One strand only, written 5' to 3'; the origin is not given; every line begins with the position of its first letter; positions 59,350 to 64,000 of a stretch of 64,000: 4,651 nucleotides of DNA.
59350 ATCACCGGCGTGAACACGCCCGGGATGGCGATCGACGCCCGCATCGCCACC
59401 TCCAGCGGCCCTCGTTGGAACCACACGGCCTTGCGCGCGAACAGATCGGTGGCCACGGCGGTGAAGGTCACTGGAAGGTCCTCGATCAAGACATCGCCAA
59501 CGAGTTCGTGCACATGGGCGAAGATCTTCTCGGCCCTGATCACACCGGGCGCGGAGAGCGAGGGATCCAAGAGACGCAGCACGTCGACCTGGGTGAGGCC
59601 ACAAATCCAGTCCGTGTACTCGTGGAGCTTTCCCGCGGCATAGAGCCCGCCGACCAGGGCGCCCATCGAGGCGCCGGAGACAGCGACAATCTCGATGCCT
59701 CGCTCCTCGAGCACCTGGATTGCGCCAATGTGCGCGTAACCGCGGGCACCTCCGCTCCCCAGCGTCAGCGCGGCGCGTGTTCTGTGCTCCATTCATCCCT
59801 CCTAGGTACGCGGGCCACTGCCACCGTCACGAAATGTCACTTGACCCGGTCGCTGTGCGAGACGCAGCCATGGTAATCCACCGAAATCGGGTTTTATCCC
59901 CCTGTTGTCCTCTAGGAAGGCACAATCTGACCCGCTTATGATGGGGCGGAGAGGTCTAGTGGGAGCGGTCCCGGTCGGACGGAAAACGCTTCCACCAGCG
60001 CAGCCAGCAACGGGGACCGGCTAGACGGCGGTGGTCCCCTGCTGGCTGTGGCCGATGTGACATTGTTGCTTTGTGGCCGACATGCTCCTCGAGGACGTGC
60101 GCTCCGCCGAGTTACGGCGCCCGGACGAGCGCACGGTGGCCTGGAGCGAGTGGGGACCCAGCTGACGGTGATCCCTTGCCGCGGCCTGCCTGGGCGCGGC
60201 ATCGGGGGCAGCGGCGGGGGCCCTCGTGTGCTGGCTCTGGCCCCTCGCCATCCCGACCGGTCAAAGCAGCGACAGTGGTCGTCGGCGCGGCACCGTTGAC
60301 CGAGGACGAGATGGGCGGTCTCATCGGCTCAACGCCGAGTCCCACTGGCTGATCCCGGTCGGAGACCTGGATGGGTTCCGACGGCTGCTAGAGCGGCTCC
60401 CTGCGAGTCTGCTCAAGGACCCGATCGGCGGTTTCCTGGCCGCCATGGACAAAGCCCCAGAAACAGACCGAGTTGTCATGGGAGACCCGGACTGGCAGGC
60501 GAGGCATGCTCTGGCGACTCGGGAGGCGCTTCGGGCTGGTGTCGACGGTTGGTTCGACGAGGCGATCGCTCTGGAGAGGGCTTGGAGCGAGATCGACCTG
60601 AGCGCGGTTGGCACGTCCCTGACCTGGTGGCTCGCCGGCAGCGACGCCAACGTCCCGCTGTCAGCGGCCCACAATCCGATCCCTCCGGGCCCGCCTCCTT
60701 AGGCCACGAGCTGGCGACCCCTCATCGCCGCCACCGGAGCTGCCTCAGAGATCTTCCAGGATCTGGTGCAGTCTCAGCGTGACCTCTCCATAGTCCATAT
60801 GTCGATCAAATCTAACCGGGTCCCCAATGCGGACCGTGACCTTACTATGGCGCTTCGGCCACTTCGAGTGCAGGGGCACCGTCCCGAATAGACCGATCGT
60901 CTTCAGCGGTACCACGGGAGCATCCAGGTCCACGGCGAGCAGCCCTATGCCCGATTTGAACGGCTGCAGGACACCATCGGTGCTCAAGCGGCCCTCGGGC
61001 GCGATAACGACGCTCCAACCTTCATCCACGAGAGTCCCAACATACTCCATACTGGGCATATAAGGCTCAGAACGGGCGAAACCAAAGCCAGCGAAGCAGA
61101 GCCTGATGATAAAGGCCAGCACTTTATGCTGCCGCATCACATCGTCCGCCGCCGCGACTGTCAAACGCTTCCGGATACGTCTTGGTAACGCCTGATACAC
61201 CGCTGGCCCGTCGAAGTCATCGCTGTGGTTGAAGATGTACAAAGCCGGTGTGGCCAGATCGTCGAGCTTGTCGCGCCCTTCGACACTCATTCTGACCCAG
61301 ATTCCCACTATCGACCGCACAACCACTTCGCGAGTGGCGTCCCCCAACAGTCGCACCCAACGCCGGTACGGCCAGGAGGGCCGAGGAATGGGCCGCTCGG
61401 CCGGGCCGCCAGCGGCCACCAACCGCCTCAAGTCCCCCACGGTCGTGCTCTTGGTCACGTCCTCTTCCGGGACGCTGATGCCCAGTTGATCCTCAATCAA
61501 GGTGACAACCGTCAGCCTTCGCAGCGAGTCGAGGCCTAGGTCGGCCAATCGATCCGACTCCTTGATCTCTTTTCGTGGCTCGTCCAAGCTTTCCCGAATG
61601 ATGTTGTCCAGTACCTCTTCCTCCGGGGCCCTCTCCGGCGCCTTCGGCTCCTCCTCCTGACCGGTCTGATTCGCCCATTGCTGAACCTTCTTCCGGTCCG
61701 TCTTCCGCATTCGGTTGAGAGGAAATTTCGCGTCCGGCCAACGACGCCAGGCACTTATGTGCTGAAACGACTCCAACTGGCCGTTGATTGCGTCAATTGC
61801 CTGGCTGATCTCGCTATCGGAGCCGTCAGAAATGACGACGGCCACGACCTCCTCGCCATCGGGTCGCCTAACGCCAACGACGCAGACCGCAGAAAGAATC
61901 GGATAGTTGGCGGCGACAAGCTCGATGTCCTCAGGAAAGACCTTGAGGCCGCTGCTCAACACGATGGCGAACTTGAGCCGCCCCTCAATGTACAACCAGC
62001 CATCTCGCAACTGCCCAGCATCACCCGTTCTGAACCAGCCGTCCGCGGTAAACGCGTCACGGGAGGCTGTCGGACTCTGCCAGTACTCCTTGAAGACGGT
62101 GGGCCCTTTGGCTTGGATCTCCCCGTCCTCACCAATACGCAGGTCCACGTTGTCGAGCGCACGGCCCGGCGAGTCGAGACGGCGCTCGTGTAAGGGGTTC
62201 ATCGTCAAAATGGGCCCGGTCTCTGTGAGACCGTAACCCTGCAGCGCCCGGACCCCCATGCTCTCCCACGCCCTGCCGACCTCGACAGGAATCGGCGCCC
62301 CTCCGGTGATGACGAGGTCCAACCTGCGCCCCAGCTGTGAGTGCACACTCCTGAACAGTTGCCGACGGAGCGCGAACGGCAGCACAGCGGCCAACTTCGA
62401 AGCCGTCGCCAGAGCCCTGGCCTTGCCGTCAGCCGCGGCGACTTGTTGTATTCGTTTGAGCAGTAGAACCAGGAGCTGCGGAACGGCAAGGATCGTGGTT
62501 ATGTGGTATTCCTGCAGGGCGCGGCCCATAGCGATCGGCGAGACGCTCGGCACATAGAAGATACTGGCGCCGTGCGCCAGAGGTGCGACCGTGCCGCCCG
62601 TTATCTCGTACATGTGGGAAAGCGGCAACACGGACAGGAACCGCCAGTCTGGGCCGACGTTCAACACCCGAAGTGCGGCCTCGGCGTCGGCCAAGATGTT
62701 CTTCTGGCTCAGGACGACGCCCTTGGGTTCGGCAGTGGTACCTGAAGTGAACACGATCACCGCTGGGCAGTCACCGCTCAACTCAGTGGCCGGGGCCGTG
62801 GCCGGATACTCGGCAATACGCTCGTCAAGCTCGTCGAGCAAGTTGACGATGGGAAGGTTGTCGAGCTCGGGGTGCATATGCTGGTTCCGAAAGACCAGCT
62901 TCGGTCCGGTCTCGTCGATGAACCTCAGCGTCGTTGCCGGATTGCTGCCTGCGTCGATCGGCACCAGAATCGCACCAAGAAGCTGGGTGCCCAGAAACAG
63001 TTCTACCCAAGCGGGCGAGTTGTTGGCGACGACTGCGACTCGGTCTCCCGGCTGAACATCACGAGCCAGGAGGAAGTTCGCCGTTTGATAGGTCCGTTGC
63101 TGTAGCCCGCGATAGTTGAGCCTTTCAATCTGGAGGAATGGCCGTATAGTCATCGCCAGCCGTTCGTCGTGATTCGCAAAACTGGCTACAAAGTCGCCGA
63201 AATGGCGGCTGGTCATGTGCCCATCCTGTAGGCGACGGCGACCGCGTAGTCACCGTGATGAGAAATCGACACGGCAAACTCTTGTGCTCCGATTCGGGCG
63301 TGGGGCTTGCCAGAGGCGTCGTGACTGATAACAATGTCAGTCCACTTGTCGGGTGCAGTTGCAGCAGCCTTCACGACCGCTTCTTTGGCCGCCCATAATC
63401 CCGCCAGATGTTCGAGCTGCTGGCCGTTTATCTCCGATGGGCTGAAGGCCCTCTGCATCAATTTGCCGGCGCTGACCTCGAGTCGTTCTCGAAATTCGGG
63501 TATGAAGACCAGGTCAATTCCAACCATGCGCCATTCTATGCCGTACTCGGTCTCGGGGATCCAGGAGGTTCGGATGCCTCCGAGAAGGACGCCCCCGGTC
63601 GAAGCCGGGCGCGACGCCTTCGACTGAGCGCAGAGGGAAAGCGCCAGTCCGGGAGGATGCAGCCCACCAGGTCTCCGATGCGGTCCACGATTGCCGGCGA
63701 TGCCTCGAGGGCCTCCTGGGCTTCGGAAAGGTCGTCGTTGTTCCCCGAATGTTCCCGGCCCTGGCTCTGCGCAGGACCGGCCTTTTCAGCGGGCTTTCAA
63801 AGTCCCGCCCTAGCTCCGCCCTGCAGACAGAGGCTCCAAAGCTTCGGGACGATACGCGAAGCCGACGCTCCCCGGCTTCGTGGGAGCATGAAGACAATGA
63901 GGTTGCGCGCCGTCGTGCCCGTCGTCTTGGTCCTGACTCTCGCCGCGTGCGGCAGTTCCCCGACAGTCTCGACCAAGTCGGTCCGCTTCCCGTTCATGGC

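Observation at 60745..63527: Self-contained two-gene acylation module: dedicated AcpS-type PPTase overlapping an adenylation-carrier-LPLAT tri-domain gene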

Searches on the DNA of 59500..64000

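Call 69: search_rna_families(source=window, start=59500, end=64000, threshold=gathering)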
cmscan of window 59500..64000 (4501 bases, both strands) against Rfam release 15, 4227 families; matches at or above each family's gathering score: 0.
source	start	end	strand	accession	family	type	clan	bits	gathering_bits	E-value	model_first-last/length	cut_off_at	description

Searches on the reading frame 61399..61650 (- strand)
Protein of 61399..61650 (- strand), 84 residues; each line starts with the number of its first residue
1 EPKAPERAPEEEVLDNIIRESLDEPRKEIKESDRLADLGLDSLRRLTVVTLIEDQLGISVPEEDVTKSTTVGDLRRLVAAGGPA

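Call 26: search_protein_families(library=ncbifam, proteins=[window:61399-61650:-], max_evalue=0.1)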
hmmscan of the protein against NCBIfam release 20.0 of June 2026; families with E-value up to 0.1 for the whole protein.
window:61399-61650:- (84 aa): 17 families
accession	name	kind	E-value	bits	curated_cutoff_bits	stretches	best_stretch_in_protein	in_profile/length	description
NF002150.0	PRK00982.1-4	subfamily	4e-10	39.8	66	1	14-78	10-75/80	acyl carrier protein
TIGR00517.1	acyl_carrier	equivalog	1.7e-09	37.4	70.45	1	12-74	6-69/77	acyl carrier protein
NF004533.0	PRK05883.1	equivalog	2.2e-09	37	72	1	12-81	26-96/100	acyl carrier protein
NF002148.0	PRK00982.1-2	subfamily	2.3e-09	36.9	71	1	12-74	7-70/79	acyl carrier protein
NF009104.0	PRK12449.1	equivalog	1.4e-07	31.4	70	1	14-74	10-71/80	acyl carrier protein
NF002147.0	PRK00982.1-1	equivalog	2.8e-07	30.3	84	1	15-75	13-74/83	acyl carrier protein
NF002149.0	PRK00982.1-3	equivalog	5.3e-07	29.5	106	1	11-72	5-67/78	acyl carrier protein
NF005079.0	PRK06508.1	equivalog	1.1e-06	28.9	83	1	15-70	9-65/93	acyl carrier protein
NF002151.0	PRK00982.1-5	equivalog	3.9e-06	26.9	92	1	15-73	9-68/78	acyl carrier protein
NF040636.1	AcpM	exception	4.1e-06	26.7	146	1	27-75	24-72/93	meromycolate extension acyl carrier protein AcpM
NF005502.0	PRK07117.1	equivalog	4.3e-06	26.9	79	1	25-78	22-75/82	acyl carrier protein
NF005798.0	PRK07639.1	equivalog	3.9e-05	24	100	1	13-78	9-78/91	petrobactin biosynthesis protein AsbD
NF058660.1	cispen_ACP_AmcB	equivalog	4.6e-05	23.5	80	1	23-79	17-76/80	cispentacin biosynthesis acyl carrier protein AmcB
NF005480.0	PRK07081.1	equivalog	0.00027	20.8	72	1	21-69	14-62/83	acyl carrier protein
NF006031.0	PRK08172.1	equivalog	0.00044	20.9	76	1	29-78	24-74/82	acyl carrier protein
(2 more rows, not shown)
